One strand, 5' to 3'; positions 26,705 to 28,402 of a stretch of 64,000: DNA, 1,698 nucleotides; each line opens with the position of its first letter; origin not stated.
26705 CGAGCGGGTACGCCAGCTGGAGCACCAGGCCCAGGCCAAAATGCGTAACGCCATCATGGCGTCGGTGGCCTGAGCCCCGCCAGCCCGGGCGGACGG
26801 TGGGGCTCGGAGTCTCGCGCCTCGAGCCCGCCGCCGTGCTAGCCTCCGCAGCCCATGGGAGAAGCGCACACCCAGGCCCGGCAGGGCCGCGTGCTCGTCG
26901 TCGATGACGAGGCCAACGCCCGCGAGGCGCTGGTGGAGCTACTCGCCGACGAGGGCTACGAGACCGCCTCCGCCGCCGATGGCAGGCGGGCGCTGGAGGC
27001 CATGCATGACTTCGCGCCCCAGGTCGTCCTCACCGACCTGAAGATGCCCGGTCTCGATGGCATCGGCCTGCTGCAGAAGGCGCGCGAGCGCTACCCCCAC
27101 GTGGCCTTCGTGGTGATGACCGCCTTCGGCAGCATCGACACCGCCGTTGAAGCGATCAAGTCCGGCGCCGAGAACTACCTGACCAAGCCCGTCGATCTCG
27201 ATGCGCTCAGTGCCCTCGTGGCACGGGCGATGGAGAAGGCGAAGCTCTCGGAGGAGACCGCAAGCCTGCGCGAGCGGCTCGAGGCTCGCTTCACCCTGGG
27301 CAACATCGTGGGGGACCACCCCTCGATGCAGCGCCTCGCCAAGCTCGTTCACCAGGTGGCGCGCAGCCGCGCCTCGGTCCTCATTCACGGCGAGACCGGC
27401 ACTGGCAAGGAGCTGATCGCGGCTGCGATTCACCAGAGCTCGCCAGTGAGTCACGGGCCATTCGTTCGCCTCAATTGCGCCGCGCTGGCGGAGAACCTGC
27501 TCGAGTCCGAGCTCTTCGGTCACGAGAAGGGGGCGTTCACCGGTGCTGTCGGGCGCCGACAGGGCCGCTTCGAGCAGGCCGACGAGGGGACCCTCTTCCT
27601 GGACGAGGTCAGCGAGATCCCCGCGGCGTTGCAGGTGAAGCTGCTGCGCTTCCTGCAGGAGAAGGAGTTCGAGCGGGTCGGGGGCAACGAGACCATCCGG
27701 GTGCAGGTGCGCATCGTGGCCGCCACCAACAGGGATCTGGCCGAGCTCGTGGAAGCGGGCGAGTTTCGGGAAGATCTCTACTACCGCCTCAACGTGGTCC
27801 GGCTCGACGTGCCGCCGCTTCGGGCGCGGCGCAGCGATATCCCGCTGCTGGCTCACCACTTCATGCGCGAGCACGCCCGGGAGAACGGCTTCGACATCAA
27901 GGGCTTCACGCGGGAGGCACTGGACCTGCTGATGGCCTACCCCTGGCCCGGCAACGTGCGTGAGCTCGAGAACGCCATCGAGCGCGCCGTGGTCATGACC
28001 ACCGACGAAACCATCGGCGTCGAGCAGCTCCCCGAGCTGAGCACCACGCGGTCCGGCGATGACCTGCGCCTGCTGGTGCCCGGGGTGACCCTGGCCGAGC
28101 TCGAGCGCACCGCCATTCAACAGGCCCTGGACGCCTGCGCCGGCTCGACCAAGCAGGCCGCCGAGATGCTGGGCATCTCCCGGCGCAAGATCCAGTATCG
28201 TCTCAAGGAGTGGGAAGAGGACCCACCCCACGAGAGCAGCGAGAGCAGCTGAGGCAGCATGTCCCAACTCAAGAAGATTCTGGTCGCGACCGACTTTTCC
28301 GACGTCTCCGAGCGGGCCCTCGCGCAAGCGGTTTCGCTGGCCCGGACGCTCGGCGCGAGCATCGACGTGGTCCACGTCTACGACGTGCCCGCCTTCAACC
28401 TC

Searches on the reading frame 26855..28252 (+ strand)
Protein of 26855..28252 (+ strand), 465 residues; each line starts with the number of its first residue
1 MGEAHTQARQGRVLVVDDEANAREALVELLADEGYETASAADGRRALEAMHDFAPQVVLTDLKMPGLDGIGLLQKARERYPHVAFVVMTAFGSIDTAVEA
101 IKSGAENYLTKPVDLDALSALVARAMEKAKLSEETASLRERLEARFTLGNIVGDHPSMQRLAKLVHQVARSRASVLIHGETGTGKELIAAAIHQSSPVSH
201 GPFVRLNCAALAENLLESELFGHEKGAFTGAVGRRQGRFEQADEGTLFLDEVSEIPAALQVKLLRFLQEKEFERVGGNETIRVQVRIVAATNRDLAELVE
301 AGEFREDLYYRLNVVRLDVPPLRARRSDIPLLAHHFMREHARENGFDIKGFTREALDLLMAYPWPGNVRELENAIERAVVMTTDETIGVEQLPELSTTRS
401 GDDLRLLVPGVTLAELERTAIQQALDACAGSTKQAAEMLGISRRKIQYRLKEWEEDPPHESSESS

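Call 3: search_protein_families(library=pfam, proteins=[window:26855-28252:+])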
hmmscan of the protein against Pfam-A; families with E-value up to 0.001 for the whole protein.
window:26855-28252:+ (465 aa): 12 families
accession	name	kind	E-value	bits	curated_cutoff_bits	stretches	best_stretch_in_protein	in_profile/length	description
PF00158.32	Sigma54_activat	-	8.7e-74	247.2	20.2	1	151-317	1-167/168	Sigma-54 interaction domain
PF00072.30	Response_reg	-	1.6e-28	99.5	30.2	1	13-122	1-110/111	Response regulator receiver domain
PF25601.1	AAA_lid_14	-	4.3e-28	97.4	27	1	323-395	1-73/87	AAA+ ATPase lid domain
PF14532.12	Sigma54_activ_2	-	1.1e-23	84.4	25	1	152-322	1-138/138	Sigma-54 interaction domain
PF02954.25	HTH_8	-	6.5e-13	48.6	22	1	412-453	1-42/42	Bacterial regulatory protein, Fis family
PF07728.20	AAA_5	-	1.5e-06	28.7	22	1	175-293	2-123/139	AAA domain (dynein-related subfamily)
PF00004.35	AAA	-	2.4e-05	25.2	21.2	1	175-295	1-111/131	ATPase family associated with various cellular activities (AAA)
PF13191.12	AAA_16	-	3.7e-05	24.7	32.6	1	158-227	9-85/167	AAA ATPase domain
PF20161.5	VpsR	-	0.00026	21.2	23.7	1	6-120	6-118/121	VpsR domain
PF07724.20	AAA_2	-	0.00031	21.2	27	1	172-299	3-131/166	AAA domain (Cdc48 subfamily)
PF01078.27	Mg_chelatase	-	0.00031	20.6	20.3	0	232-292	95-157/207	Magnesium chelatase, subunit ChlI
PF13384.12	HTH_23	-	0.00039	20.6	24.6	0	415-455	4-43/50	Homeodomain-like domain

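Call 10: search_protein_families(library=ncbifam, proteins=[window:26855-28252:+], max_evalue=0.00001)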
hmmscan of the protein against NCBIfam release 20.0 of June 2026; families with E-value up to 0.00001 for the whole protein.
window:26855-28252:+ (465 aa): 109 families (the best 25 are shown)
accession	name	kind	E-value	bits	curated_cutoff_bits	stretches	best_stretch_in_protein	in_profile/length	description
NF008469.0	PRK11361.1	equivalog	6e-161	536.2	714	1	11-457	5-458/461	acetoacetate metabolism transcriptional regulator AtoC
TIGR01818.1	ntrC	equivalog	2.2e-137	458.6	558.6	1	13-395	1-381/463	nitrogen regulation protein NR(I)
NF007689.0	PRK10365.1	equivalog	8.2e-135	450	760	1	12-447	7-436/441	sigma-54-dependent response regulator transcription factor ZraR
TIGR02915.1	PEP_resp_reg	equivalog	1.9e-127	425.8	502.6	1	13-446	1-435/445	PEP-CTERM-box response regulator transcription factor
NF008176.1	PRK10923.1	equivalog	1.9e-122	409.2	620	1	9-394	2-383/469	nitrogen regulation protein NR(I)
TIGR01817.1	nifA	equivalog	4.4e-120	401.9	528.85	1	128-390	177-436/534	nif-specific transcriptional activator NifA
NF041946.1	LuxO_transreg_Vib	equivalog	1.6e-116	389.9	800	1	36-394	22-378/463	quorum-sensing sigma-54 dependent transcriptional regulator LuxO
NF051870.1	NAssimRespRegNtrX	equivalog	2.6e-114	382.6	600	1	13-451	4-448/452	nitrogen assimilation response regulator NtrX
NF011695.0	PRK15115.1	equivalog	1.4e-110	370.1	763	1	9-448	5-431/445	two-component system response regulator GlrR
NF050807.1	TransRegFlbDCaul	equivalog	8.5e-110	367.7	750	1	27-456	17-441/454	sigma-54-dependent transcriptional regulator FlbD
NF041552.1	TF_PrdR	equivalog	2.7e-106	356.2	795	1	123-453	245-576/577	sigma-54 dependent transcriptional regulator PrdR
NF038308.1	RNA_repair_RtcR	equivalog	6.3e-103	345.4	650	1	77-454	106-517/530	RNA repair transcriptional activator RtcR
NF049963.1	RespRegFlgRCampy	domain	5.3e-100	335.3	750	1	13-454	3-428/429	fla regulon two-component system response regulator FlgR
NF003451.0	PRK05022.1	equivalog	8.7e-99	331.5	476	1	118-388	151-429/512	nitric oxide reductase transcriptional regulator NorR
NF011958.0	PRK15429.1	equivalog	1.3e-92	311.6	830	1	128-453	357-684/692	formate hydrogenlyase transcriptional activator FlhA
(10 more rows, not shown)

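Call 26: find_homologous_proteins(query=window:26855-28252:+, max_evalue=1e-100)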
Query window:26855-28252:+ (465 aa): 7070 proteins with E <= 1e-100 among 8000 candidates; the best 120 are listed.
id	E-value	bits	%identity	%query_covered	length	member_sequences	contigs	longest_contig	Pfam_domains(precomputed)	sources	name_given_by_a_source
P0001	2.9e-298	1007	100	100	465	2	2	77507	PF00158.33,PF25601.2,PF02954.26,PF00004.36,PF14532.13,PF07728.21,PF00072.31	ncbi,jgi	ncbi:MAG: sigma-54 dependent transcriptional regulator [Myxococcales bacterium]|jgi:DNA-binding NtrC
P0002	6.5e-225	765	80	97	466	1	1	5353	PF00158.33,PF13384.13,PF25601.2,PF02954.26,PF14532.13,PF07728.21,PF00072.31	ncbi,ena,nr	ncbi:MAG: sigma-54 dependent transcriptional regulator [Myxococcales bacterium]|nr:sigma-54 dependen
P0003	3.4e-224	763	79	98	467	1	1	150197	PF00158.33,PF13384.13,PF25601.2,PF02954.26,PF14532.13,PF07728.21,PF00072.31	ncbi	-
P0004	5.1e-223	759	77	98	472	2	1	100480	PF00158.33,PF25601.2,PF02954.26,PF14532.13,PF07728.21,PF00072.31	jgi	-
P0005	3.6e-221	753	80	95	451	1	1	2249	PF00158.33,PF13384.13,PF25601.2,PF02954.26,PF14532.13,PF07728.21,PF00072.31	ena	-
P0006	4.3e-221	753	80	95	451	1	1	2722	PF00158.33,PF13384.13,PF25601.2,PF02954.26,PF14532.13,PF07728.21,PF00072.31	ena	-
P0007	5.1e-220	749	80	95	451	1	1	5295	PF00158.33,PF25601.2,PF02954.26,PF14532.13,PF07728.21,PF00072.31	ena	-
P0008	1.4e-215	734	74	98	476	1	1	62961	PF00158.33,PF13384.13,PF25601.2,PF02954.26,PF14532.13,PF07728.21,PF00072.31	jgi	jgi:DNA-binding NtrC family response regulator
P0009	1.8e-212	724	75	96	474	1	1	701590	PF00158.33,PF13384.13,PF25601.2,PF02954.26,PF00004.36,PF14532.13,PF07728.21,PF00072.31,PF13191.13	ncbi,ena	-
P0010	1.7e-211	721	75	97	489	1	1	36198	PF00158.33,PF25601.2,PF02954.26,PF14532.13,PF07728.21,PF00072.31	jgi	jgi:DNA-binding NtrC family response regulator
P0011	7.8e-210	715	73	98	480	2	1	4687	PF00158.33,PF25601.2,PF02954.26,PF14532.13,PF07728.21,PF00072.31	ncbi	-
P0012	1.9e-209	714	73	96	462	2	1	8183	PF00158.33,PF25601.2,PF02954.26,PF00004.36,PF14532.13,PF07728.21,PF00072.31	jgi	jgi:DNA-binding NtrC family response regulator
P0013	2.2e-209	714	74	96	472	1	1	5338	PF00158.33,PF13384.13,PF25601.2,PF02954.26,PF14532.13,PF07728.21,PF00072.31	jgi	jgi:DNA-binding NtrC family response regulator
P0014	8.0e-209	712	75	96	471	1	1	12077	PF00158.33,PF13384.13,PF25601.2,PF02954.26,PF14532.13,PF07728.21,PF00072.31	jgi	jgi:DNA-binding NtrC family response regulator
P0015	1.1e-208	712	74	96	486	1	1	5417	PF00158.33,PF25601.2,PF02954.26,PF14532.13,PF07728.21,PF00072.31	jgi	-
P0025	3.9e-205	700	72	98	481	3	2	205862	PF00158.33,PF25601.2,PF02954.26,PF14532.13,PF07728.21,PF00072.31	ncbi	-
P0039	3.6e-203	694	72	95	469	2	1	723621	PF00158.33,PF25601.2,PF02954.26,PF14532.13,PF07728.21,PF00072.31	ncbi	ncbi:MAG: sigma-54 dependent transcriptional regulator [Polyangiales bacterium]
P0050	5.8e-202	690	71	95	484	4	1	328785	PF00158.33,PF07724.21,PF25601.2,PF02954.26,PF14532.13,PF07728.21,PF00072.31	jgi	-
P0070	1.0e-199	682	69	96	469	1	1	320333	PF00158.33,PF25601.2,PF02954.26,PF14532.13,PF07728.21,PF00072.31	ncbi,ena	-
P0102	4.9e-197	673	70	95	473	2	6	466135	PF00158.33,PF07724.21,PF25601.2,PF02954.26,PF00004.36,PF14532.13,PF07728.21,PF00072.31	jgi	jgi:DNA-binding NtrC family response regulator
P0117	6.7e-196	670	71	95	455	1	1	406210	PF00158.33,PF25601.2,PF02954.26,PF14532.13,PF07728.21,PF00072.31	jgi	jgi:DNA-binding NtrC family response regulator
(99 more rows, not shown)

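Call 27: find_encoding_contigs(protein=P0003, flank=10000, max_places=1)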
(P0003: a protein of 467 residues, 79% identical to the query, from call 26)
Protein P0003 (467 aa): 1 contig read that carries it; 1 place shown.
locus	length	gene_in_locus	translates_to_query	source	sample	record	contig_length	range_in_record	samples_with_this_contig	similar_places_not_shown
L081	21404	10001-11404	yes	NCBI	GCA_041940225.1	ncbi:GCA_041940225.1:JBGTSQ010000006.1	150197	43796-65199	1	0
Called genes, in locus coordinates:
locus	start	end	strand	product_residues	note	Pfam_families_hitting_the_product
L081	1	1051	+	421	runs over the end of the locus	PF04706:Dickkopf_N (faint)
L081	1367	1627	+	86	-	-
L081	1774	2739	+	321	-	PF25973:BSH_CzcB (weak)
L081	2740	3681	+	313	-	PF25919:BSH_CusB (faint), PF26077:BSH_Fcp1 (faint), PF25973:BSH_CzcB, PF00364:Biotin_lipoyl (faint)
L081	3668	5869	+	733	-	PF03412:Peptidase_C39, PF00664:ABC_membrane, PF00005:ABC_tran, PF02463:SMC_N (faint)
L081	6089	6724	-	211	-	PF00440:TetR_N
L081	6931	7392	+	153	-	-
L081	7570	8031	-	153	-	PF00571:CBS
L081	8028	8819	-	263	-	PF00571:CBS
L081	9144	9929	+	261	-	PF04542:Sigma70_r2, PF04545:Sigma70_r4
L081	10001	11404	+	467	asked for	PF00072:Response_reg, PF00158:Sigma54_activat, PF14532:Sigma54_activ_2, PF07728:AAA_5 (weak), PF25601:AAA_lid_14, PF02954:HTH_8, PF13384:HTH_23 (weak)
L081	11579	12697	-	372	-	PF02470:MlaD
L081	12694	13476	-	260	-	PF00005:ABC_tran, PF13304:AAA_21 (faint)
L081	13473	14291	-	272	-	PF02405:MlaE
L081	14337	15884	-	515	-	PF00072:Response_reg, PF00989:PAS, PF08448:PAS_4, PF13426:PAS_9 (weak), PF00512:HisKA, PF02518:HATPase_c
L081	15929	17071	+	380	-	PF11563:Protoglobin, PF00512:HisKA, PF02518:HATPase_c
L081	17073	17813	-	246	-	PF12802:MarR_2 (faint), PF13545:HTH_Crp_2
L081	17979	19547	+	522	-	PF06762:LMF1, PF25179:LMF1_C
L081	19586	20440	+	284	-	PF02163:Peptidase_M50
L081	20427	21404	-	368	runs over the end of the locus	PF02958:EcKL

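Call 28: find_encoding_contigs(protein=P0039, flank=10000, max_places=1)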
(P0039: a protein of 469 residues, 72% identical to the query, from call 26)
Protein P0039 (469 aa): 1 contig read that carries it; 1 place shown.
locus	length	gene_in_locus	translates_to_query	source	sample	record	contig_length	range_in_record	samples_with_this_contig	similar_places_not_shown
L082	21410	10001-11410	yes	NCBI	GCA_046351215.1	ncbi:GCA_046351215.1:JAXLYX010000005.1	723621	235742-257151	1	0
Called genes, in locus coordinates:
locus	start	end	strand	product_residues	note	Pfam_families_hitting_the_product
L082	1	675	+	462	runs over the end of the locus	PF12801:Fer4_5, PF13183:Fer4_8 (faint), PF13237:Fer4_10 (faint), PF13534:Fer4_17 (faint), PF12838:Fer4_7 (weak), PF13746:Fer4_18, PF11614:FixG_C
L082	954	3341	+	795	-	PF02190:LON_substr_bdg, PF13541:ChlI (faint), PF00004:AAA, PF07728:AAA_5, PF22667:Lon_lid, PF05362:Lon_C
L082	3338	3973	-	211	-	PF25087:GMPPB_C (faint), PF00132:Hexapep, PF14602:Hexapep_2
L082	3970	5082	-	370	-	PF25919:BSH_CusB (faint), PF00364:Biotin_lipoyl (faint), PF25917:BSH_RND, PF25973:BSH_CzcB (faint), PF25984:BSH_YknX (weak)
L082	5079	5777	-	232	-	PF02463:SMC_N, PF00005:ABC_tran, PF13481:AAA_25 (faint), PF13304:AAA_21 (faint)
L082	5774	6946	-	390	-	PF12704:MacB_PCD (weak), PF02687:FtsX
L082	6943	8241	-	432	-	PF02321:OEP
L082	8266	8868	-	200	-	PF00440:TetR_N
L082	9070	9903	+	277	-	PF04542:Sigma70_r2, PF04539:Sigma70_r3 (faint), PF04545:Sigma70_r4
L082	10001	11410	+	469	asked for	PF00072:Response_reg, PF00158:Sigma54_activat, PF14532:Sigma54_activ_2, PF07728:AAA_5 (weak), PF25601:AAA_lid_14, PF02954:HTH_8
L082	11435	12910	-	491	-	PF00072:Response_reg, PF00989:PAS, PF08448:PAS_4, PF00512:HisKA, PF02518:HATPase_c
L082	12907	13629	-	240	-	PF00072:Response_reg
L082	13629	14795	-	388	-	PF11563:Protoglobin, PF00512:HisKA, PF02518:HATPase_c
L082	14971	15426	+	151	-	PF00582:Usp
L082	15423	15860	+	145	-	PF00582:Usp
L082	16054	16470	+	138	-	PF00011:HSP20, PF17886:ArsA_HSP20 (weak)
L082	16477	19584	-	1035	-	PF00873:ACR_tran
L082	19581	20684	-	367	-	-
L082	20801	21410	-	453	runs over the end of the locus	PF14344:DUF4397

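Call 29: find_encoding_contigs(protein=P0070, flank=10000, max_places=1)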
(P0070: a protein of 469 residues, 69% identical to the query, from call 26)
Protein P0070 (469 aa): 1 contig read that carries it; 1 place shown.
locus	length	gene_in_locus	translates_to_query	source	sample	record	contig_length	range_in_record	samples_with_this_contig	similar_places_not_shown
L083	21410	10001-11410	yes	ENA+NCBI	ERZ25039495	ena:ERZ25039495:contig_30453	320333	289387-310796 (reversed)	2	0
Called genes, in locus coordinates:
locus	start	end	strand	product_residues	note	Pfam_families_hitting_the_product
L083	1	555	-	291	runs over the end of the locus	-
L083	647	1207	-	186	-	-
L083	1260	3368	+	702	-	PF13361:UvrD_C, PF13538:UvrD_C_2 (faint), PF12705:PDDEXK_1 (weak)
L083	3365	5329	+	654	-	PF00580:UvrD-helicase, PF05127:NAT10_TcmA_helicase (weak), PF13086:AAA_11 (weak), PF13245:AAA_19, PF13604:AAA_30, PF18335:SH3_13 (faint), PF01443:Viral_helicase1 (weak), PF13538:UvrD_C_2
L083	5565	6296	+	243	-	PF00481:PP2C, PF13672:PP2C_2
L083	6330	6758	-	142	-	PF01161:PBP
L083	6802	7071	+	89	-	-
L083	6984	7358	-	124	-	PF00582:Usp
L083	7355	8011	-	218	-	-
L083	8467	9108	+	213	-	PF04542:Sigma70_r2, PF04545:Sigma70_r4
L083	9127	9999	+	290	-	PF00571:CBS, PF01814:Hemerythrin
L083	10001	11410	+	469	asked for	PF00072:Response_reg, PF00158:Sigma54_activat, PF14532:Sigma54_activ_2, PF07728:AAA_5, PF25601:AAA_lid_14, PF02954:HTH_8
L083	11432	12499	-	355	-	-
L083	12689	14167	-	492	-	PF00072:Response_reg, PF00989:PAS, PF08448:PAS_4, PF00512:HisKA, PF13581:HATPase_c_2 (weak), PF02518:HATPase_c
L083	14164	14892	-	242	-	PF00072:Response_reg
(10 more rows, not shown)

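Call 50: find_encoding_contigs(protein=P0025, flank=8000, max_places=1)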
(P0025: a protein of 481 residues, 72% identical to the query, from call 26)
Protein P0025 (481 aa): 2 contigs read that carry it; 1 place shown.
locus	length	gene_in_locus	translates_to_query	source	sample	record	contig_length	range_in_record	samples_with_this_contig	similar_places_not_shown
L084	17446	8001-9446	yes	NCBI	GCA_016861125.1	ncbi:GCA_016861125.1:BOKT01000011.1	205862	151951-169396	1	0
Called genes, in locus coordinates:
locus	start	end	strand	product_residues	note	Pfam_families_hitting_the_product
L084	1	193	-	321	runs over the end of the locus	PF01569:PAP2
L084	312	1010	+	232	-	PF12146:Hydrolase_4 (faint)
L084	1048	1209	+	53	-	-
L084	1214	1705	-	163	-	-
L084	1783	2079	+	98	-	PF10041:DUF2277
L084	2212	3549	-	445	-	PF00092:VWA, PF13519:VWA_2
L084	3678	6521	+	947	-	PF00069:Pkinase, PF01636:APH (faint), PF03109:ABC1 (faint), PF07714:PK_Tyr_Ser-Thr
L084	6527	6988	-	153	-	PF00582:Usp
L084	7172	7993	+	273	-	PF04542:Sigma70_r2, PF04539:Sigma70_r3 (weak), PF04545:Sigma70_r4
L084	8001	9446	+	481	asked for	PF00072:Response_reg, PF00158:Sigma54_activat, PF14532:Sigma54_activ_2, PF07728:AAA_5 (weak), PF25601:AAA_lid_14, PF02954:HTH_8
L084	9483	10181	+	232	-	PF13386:DsbD_2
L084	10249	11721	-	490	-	PF00072:Response_reg, PF00989:PAS, PF08448:PAS_4, PF00512:HisKA, PF02518:HATPase_c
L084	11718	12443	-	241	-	PF00072:Response_reg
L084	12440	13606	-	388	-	PF11563:Protoglobin, PF00512:HisKA, PF13581:HATPase_c_2 (weak), PF02518:HATPase_c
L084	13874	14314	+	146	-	PF00582:Usp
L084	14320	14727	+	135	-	PF00582:Usp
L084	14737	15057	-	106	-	-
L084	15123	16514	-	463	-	PF12801:Fer4_5, PF13187:Fer4_9 (faint), PF13534:Fer4_17 (faint), PF12838:Fer4_7 (weak), PF13183:Fer4_8 (faint), PF13746:Fer4_18, PF11614:FixG_C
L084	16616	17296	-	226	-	PF14715:FixP_N, PF00034:Cytochrom_C, PF13442:Cytochrome_CBB3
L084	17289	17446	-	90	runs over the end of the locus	-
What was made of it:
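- On NmpR (NmpRSTU) regulon promoter: Also seen in L081-L084 (calls 27-29, 50).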

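Call 51: find_encoding_contigs(protein=P0050, flank=8000, max_places=1)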
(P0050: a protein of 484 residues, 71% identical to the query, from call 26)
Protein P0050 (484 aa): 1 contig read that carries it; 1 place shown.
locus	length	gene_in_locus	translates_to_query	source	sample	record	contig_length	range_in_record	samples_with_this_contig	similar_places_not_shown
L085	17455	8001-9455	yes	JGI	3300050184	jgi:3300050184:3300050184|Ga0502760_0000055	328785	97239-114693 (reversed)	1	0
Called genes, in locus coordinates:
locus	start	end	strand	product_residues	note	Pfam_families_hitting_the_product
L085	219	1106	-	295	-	-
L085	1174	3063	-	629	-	PF12450:vWF_A, PF00092:VWA, PF13519:VWA_2, PF13768:VWA_3, PF12034:YfbK_C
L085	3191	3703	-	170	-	PF00057:Ldl_recept_a (weak)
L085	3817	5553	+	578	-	PF07626:PSD3, PF07637:PSD5, PF07631:PSD4, PF07627:PSCyt3, PF07624:PSD2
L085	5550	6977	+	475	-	PF07586:HXXSHH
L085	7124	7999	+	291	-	PF00571:CBS, PF01814:Hemerythrin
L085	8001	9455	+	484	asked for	PF00072:Response_reg, PF00158:Sigma54_activat, PF14532:Sigma54_activ_2, PF07724:AAA_2 (weak), PF07728:AAA_5 (weak), PF25601:AAA_lid_14, PF02954:HTH_8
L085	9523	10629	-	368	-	PF03403:PAF-AH_p_II, PF05448:AXE1 (faint), PF00561:Abhydrolase_1 (faint), PF12146:Hydrolase_4 (faint), PF12740:PETase (faint)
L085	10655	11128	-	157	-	PF14376:Haem_bd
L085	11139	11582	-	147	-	PF02798:GST_N, PF13417:GST_N_3, PF13409:GST_N_2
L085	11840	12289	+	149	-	PF00582:Usp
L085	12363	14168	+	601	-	PF02554:CstA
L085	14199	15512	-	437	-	PF13657:Couple_hipA, PF07804:HipA_C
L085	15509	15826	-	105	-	PF13560:HTH_31, PF01381:HTH_3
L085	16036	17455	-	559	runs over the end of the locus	-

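Call 52: find_encoding_contigs(protein=P0102, flank=8000, max_places=1)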
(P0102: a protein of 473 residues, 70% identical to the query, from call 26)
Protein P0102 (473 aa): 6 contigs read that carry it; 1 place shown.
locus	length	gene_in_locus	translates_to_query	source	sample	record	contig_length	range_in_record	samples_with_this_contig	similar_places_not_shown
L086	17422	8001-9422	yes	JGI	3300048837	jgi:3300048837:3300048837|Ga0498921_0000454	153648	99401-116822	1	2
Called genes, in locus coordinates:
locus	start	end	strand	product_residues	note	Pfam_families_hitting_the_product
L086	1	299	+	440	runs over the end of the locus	PF00070:Pyr_redox (weak), PF07992:Pyr_redox_2, PF13450:NAD_binding_8 (weak), PF00070:Pyr_redox, PF22366:NDH2_C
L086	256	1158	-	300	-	-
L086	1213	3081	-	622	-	PF12450:vWF_A, PF13768:VWA_3 (weak), PF00092:VWA, PF13519:VWA_2, PF12034:YfbK_C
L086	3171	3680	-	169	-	PF00057:Ldl_recept_a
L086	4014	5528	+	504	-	PF07626:PSD3, PF07637:PSD5, PF07631:PSD4, PF07627:PSCyt3, PF07624:PSD2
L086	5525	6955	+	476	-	PF07586:HXXSHH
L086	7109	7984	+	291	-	PF00571:CBS, PF01814:Hemerythrin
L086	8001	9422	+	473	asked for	PF00072:Response_reg, PF00158:Sigma54_activat, PF14532:Sigma54_activ_2, PF07724:AAA_2 (faint), PF00004:AAA (faint), PF07728:AAA_5, PF25601:AAA_lid_14, PF02954:HTH_8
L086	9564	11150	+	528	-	PF00916:Sulfate_transp, PF16983:MFS_MOT1 (weak)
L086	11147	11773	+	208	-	PF00484:Pro_CA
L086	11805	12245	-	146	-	-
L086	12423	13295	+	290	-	PF08241:Methyltransf_11, PF13649:Methyltransf_25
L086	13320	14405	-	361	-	PF03403:PAF-AH_p_II, PF12740:PETase (faint), PF07224:Chlorophyllase (faint), PF00561:Abhydrolase_1 (faint), PF12146:Hydrolase_4 (faint)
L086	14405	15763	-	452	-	PF01262:AlaDh_PNT_C (faint), PF03486:HI0933_like (faint), PF07992:Pyr_redox_2, PF13738:Pyr_redox_3, PF00070:Pyr_redox, PF02852:Pyr_redox_dim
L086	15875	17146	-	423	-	PF00069:Pkinase, PF07714:PK_Tyr_Ser-Thr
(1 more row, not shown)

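Call 53: find_encoding_contigs(protein=P0117, flank=8000, max_places=1)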
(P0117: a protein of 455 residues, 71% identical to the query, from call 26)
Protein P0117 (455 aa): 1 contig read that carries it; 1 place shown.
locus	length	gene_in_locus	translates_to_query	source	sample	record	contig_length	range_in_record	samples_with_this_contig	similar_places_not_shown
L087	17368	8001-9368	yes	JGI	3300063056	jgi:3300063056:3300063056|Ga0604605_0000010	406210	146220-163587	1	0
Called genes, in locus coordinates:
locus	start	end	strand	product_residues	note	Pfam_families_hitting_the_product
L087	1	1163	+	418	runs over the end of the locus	PF02308:MgtC, PF13194:DUF4010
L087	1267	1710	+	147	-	PF00582:Usp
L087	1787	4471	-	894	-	PF00690:Cation_ATPase_N, PF00122:E1-E2_ATPase, PF00702:Hydrolase, PF13246:Cation_ATPase, PF00689:Cation_ATPase_C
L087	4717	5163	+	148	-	PF01814:Hemerythrin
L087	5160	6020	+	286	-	PF05235:CHAD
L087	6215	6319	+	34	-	-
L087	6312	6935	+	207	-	PF10025:DUF2267 (faint)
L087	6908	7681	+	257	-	PF01553:Acyltransferase, PF03982:DAGAT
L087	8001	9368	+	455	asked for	PF00072:Response_reg, PF00158:Sigma54_activat, PF14532:Sigma54_activ_2, PF07728:AAA_5 (weak), PF25601:AAA_lid_14, PF02954:HTH_8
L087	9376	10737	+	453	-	PF00753:Lactamase_B, PF23023:Anti-Pycsar_Apyc1 (weak), PF12706:Lactamase_B_2, PF10996:Beta-Casp, PF07521:RMMBL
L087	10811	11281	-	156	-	PF00582:Usp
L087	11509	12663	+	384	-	PF12094:DUF3570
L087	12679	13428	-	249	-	-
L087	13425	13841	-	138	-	-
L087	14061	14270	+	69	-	PF14086:DUF4266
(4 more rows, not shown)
